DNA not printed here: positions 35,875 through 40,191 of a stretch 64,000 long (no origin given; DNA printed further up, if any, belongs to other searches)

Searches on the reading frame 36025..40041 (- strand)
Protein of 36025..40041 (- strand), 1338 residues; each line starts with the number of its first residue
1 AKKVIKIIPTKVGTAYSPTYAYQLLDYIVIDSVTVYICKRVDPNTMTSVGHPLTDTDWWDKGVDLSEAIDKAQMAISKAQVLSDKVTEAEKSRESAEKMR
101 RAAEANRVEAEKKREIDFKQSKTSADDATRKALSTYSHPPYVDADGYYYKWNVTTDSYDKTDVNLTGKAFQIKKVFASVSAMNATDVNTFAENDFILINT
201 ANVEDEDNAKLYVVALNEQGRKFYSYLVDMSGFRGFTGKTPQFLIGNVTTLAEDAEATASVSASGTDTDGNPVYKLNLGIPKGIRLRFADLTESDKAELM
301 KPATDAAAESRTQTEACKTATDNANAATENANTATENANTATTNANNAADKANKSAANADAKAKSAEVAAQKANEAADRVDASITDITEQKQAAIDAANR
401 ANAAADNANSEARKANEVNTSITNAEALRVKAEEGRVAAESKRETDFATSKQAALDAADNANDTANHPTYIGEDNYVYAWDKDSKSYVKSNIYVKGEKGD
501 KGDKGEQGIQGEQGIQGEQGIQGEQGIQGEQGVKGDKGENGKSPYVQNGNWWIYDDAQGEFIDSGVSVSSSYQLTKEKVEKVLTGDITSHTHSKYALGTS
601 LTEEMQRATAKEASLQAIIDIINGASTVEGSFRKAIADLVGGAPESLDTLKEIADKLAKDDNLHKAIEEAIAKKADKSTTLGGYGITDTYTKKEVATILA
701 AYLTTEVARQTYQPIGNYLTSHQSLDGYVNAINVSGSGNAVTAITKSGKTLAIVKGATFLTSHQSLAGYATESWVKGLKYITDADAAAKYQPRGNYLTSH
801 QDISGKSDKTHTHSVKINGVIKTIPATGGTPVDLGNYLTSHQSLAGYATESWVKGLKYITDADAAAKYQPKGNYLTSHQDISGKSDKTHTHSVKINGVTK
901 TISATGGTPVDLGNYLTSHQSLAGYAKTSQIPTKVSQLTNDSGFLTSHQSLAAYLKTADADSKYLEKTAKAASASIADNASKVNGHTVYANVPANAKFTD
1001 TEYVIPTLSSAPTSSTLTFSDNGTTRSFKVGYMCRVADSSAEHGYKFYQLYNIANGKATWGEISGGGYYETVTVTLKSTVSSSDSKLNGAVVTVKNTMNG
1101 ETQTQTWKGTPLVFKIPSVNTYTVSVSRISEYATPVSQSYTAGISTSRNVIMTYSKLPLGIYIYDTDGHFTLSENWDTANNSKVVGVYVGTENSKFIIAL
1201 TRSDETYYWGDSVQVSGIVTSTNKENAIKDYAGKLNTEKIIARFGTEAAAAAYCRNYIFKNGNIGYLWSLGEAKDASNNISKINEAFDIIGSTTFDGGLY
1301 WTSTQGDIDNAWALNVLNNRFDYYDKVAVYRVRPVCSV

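Call 19: search_protein_families(library=phrogs, proteins=[window:36025-40041:-], max_evalue=0.00001)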
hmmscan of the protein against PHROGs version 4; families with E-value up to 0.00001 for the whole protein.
window:36025-40041:- (1338 aa): 22 families
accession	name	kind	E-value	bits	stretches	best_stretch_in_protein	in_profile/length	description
phrog_1197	-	tail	6.7e-12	46.2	1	492-681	36-244/715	tail protein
phrog_4757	-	unknown function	3.1e-11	44.1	1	626-676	92-142/359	-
phrog_5073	-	tail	2.7e-10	40.9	1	495-555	314-374/519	tail fiber protein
phrog_7032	-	tail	4.3e-10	39.3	1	633-755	283-402/866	tail fiber protein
phrog_33406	-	tail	9.4e-10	38.4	1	465-542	152-234/651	tail fiber protein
phrog_3904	-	tail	4.3e-09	36.2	1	450-544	635-720/1086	tail fiber protein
phrog_38806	-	unknown function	5.3e-09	36.9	1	489-585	72-171/285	-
phrog_6320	-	tail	9.3e-09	35.6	1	495-541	130-179/745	tail fiber protein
phrog_10972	-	tail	1.7e-08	35.3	1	484-544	151-211/343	tail fiber protein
phrog_26346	-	unknown function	1.7e-08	34.7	1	495-695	195-384/659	-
phrog_26246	-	tail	3.6e-08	34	1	494-543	108-157/329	tail protein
phrog_1125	-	tail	6.3e-08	33.3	1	478-718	159-382/412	tail fiber protein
phrog_18185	-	tail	8e-08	33.1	1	607-679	221-293/399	tail fiber protein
phrog_22681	-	DNA, RNA and nucleotide metabolism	2.5e-07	31.7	1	452-541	71-153/157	DNA polymerase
phrog_8713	-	tail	2.6e-07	31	1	632-681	425-475/509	tail fiber protein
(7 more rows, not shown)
